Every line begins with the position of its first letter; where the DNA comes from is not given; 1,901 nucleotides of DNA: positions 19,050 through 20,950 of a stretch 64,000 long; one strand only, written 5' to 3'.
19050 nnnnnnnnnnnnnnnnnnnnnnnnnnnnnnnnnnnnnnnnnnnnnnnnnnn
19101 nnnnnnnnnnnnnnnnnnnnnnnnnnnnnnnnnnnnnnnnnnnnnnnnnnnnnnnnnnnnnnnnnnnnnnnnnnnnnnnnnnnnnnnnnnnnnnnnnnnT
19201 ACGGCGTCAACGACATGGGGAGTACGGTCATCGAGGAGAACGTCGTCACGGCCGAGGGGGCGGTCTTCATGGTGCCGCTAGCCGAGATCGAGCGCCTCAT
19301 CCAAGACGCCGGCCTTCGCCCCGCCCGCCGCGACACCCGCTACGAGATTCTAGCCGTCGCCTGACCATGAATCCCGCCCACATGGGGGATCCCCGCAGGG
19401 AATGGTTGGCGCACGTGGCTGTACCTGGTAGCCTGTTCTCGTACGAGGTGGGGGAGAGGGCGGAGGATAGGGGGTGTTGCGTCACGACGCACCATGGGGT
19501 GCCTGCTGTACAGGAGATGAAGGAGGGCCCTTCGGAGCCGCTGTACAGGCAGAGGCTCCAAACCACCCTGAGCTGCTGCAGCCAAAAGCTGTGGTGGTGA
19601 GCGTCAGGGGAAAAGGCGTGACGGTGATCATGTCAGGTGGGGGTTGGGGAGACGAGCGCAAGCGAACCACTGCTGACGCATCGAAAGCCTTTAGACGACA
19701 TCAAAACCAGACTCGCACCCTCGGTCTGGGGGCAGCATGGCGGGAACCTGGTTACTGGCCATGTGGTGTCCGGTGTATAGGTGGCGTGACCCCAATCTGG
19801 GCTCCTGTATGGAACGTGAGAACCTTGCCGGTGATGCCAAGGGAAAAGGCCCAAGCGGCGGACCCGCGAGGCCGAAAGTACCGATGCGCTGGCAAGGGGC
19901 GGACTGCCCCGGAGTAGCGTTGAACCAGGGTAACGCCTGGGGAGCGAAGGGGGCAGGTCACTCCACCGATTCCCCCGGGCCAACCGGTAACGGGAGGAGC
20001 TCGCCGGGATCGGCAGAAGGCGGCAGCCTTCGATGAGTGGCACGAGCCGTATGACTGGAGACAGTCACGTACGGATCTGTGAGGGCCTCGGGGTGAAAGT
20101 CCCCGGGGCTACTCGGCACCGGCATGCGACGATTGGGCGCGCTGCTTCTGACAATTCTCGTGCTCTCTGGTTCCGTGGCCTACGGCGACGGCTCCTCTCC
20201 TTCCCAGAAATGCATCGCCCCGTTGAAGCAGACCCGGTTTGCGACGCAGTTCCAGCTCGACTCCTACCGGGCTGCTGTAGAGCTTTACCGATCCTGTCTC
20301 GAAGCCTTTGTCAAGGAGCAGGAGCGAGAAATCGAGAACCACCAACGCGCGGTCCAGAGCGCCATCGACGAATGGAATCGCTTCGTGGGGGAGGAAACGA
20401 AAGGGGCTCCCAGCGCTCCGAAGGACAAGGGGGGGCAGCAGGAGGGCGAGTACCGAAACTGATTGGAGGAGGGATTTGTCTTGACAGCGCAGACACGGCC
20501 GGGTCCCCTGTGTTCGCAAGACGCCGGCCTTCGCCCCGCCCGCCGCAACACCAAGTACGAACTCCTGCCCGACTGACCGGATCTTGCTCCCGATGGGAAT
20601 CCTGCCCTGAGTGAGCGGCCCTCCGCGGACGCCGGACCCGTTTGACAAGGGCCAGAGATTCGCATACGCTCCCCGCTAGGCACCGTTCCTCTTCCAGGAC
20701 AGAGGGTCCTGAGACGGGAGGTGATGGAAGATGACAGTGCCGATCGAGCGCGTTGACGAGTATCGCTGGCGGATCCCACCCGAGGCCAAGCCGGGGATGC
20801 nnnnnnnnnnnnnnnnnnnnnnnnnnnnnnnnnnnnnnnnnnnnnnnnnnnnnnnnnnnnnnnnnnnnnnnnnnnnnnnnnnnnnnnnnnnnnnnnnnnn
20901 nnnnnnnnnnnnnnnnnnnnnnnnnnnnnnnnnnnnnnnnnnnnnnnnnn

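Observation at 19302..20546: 1.2-kb cassette bounded by identical 30-bp direct repeats that rebuilds the 3' end of the mqn gene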

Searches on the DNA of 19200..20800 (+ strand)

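Call 5: search_rna_families(source=window, start=19200, end=20800, threshold=evalue, max_evalue=1, show_alignments=4)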
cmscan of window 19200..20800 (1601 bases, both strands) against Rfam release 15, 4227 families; matches with E-value up to 1: 3.
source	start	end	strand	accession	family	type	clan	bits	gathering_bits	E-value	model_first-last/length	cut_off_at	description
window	19519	19638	+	RF01999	group-II-D1D4-2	Intron;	CL00102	117.5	36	3e-25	1-118/118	no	Group II catalytic intron D1-D4-2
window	20042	20117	+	RF00029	Intron_gpII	Intron;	-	52.9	40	3.8e-09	1-77/77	no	Group II catalytic intron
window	20044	20080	+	RF04357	Plastid-ndhA-ndhB-2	Intron;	CL00155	24.4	53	0.013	1-41/41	no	Plastid-ndhA-ndhB-2 group II-D5 intron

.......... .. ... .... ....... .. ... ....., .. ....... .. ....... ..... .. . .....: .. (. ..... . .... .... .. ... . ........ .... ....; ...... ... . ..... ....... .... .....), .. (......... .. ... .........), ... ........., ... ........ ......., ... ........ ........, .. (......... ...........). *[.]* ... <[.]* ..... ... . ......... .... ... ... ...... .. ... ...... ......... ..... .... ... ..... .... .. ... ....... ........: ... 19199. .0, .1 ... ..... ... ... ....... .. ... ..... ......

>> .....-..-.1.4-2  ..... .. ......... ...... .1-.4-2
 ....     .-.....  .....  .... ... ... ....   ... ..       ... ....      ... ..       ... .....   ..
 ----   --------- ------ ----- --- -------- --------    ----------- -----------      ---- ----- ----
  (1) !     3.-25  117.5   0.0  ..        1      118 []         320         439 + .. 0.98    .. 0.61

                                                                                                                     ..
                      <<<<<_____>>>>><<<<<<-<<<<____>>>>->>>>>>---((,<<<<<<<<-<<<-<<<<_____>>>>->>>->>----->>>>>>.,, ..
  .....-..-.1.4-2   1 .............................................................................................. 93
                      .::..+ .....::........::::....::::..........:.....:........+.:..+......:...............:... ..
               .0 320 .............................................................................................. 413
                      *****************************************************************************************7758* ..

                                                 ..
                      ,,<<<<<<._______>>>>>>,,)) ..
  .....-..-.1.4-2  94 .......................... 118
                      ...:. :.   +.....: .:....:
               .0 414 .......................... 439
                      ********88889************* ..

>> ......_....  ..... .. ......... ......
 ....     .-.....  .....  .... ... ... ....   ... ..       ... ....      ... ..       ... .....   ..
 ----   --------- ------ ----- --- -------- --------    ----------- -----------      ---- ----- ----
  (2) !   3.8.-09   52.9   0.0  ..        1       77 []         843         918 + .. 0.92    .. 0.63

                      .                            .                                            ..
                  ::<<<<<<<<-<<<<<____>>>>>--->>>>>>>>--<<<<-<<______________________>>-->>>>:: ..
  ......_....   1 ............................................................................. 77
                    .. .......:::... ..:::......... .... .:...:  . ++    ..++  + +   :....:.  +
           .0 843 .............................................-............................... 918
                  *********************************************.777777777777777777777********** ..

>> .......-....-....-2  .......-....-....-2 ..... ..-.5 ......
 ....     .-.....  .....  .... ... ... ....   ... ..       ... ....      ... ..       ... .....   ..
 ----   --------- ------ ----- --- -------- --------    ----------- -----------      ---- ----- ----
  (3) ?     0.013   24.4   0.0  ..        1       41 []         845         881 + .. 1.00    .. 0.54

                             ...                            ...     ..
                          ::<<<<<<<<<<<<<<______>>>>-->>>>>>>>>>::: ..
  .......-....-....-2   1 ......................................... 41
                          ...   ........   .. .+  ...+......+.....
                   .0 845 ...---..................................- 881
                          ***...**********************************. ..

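Call 76: search_dna_similar(query=window:19477-20117:+, collection=plasmids, mode=distant, max_rows=10, max_evalue=0.001)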
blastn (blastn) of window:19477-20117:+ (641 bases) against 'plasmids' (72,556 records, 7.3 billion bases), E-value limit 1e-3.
Records with a match: 570; places in all: 1201; records where one place covers at least 80% of the query: 3.
Best place of each record, by identity: 80-90% 9; 60-80% 561.
By first word of the organism name: Shigella 127; Sinorhizobium 83; Rhizobium 61; Escherichia 57; Streptomyces 35; Bradyrhizobium 29; Acinetobacter 26; Salmonella 23; Pseudomonas 19; Ralstonia 9; and 48 more.
By predicted mobility (MOB-suite, as given by PLSDB): conjugative 258; mobilizable 192; non-mobilizable 120.
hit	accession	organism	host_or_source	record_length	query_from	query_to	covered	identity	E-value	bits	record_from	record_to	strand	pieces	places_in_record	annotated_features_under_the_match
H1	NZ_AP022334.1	Methylosinus sp. C49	-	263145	37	641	94%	72.0%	1e-72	281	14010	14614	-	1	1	none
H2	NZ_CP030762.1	Rhizobium leguminosarum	Genomic DNA from Bacterial pure culture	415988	29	639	95%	66.3%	1e-22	115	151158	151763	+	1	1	none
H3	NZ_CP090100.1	Rhizobium leguminosarum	Trifolium pratense,Cell culture,Plant ...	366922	29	639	95%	66.3%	1e-22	115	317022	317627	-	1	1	none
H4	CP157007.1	Methylomonas sp. AM2-LC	-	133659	28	639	77%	69.9%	6e-26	184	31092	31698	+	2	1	record has no annotation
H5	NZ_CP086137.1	Bradyrhizobium barranii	Glycine max cv. AC Orford,Cell ...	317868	28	524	78%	68.9%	2e-38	167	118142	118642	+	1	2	none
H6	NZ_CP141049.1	Microvirga lotononidis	-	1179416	29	526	78%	68.0%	2e-25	123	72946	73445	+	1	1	none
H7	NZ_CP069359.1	Microvirga sp. VF16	Vachellia farnesiana,Cell culture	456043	29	526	78%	66.9%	1e-15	92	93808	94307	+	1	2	none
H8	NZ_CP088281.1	Bradyrhizobium barranii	Glycine max cv. AC Glengarry,cell ...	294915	28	524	78%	66.7%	2e-25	124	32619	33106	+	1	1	none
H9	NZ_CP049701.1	Bradyrhizobium barranii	Glycine max cv. AC Glengarry,cell ...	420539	28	524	78%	66.7%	2e-25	124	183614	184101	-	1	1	none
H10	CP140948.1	Sinorhizobium meliloti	Medicago lupulina,whole organism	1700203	30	638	73%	70.7%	7e-32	202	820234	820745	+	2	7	ltrA: group II intron reverse transcriptase/maturase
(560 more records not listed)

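Call 77: search_dna_similar(query=window:19477-20117:+, collection=phages, mode=distant, max_rows=8, max_evalue=0.001)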
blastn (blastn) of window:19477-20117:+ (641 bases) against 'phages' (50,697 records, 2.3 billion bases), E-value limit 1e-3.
Records with a match: 1; places in all: 1; records where one place covers at least 80% of the query: 0.
Best place of each record, by identity: 60-80% 1.
By first word of the organism name: Bacteriophage 1.
By host as written in the record: - 1.
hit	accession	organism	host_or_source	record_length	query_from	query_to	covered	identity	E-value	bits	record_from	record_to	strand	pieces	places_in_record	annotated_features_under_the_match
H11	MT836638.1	Bacteriophage sp.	human fecal samples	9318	172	480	48%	67.7%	5e-15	89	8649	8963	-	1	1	record has no annotation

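Call 78: get_annotated_region(hit=H1, flank=1500)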
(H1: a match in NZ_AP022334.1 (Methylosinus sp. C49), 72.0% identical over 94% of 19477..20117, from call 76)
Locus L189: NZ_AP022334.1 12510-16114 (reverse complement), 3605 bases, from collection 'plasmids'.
description: Methylosinus sp. C49 isolate Methylosinus sp. C49 plasmid pMSC49b, complete sequence
organism: Methylosinus sp. C49 (NCBI taxid 2699395)
taxonomy: Bacteria; Pseudomonadota; Alphaproteobacteria; Hyphomicrobiales; Methylocystaceae; Methylosinus; Methylosinus sp. C49
host: -; source: -; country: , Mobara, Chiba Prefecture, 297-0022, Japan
typing (MOB-suite, as given by PLSDB): mobilizable; relaxase MOBP
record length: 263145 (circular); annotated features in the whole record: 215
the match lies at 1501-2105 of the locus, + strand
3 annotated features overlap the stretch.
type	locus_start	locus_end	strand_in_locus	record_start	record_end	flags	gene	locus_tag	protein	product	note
CDS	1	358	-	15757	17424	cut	-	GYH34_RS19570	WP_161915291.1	hypothetical protein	-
CDS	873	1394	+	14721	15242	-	-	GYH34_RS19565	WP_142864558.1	hypothetical protein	-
CDS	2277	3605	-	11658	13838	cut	-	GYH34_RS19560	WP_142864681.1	CDC48 family AAA ATPase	-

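Call 79: get_annotated_region(hit=H10, flank=2500)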
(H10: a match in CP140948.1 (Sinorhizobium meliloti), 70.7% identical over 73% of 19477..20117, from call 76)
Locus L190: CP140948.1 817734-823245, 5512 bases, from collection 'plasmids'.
description: Sinorhizobium meliloti strain ml59 plasmid pSymB, complete sequence
organism: Sinorhizobium meliloti (NCBI taxid 382)
taxonomy: Bacteria; Pseudomonadota; Alphaproteobacteria; Hyphomicrobiales; Rhizobiaceae; Sinorhizobium; Sinorhizobium meliloti
host: -; source: Medicago lupulina,whole organism; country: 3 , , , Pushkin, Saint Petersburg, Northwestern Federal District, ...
typing (MOB-suite, as given by PLSDB): mobilizable; relaxase MOBQ
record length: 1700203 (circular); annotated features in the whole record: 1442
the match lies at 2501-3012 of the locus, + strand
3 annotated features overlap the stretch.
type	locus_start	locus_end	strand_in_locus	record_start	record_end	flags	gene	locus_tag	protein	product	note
CDS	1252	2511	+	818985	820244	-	ltrA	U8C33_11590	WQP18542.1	group II intron reverse transcriptase/maturase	-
CDS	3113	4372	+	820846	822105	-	ltrA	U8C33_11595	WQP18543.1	group II intron reverse transcriptase/maturase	-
CDS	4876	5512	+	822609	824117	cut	istA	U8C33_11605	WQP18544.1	IS21-like element ISRm9 family transposase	-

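Call 81: search_rna_families(sources=[L189, L190], threshold=gathering)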
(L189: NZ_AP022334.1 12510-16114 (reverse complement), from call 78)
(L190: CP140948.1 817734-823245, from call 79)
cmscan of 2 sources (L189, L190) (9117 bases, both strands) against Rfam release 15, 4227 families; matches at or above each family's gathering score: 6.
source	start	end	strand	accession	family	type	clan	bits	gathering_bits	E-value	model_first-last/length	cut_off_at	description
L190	766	883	+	RF01999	group-II-D1D4-2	Intron;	CL00102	123.1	36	7.4e-26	1-118/118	no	Group II catalytic intron D1-D4-2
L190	2627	2744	+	RF01999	group-II-D1D4-2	Intron;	CL00102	123.1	36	7.4e-26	1-118/118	no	Group II catalytic intron D1-D4-2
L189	1507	1624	+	RF01999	group-II-D1D4-2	Intron;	CL00102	105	36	2.1e-21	1-118/118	no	Group II catalytic intron D1-D4-2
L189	2030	2105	+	RF00029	Intron_gpII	Intron;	-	58.1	40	1.1e-09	1-77/77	no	Group II catalytic intron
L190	4360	4435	+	RF00029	Intron_gpII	Intron;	-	56.3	40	3.2e-09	1-77/77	no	Group II catalytic intron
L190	2499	2574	+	RF00029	Intron_gpII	Intron;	-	56.3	40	3.2e-09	1-77/77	no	Group II catalytic intron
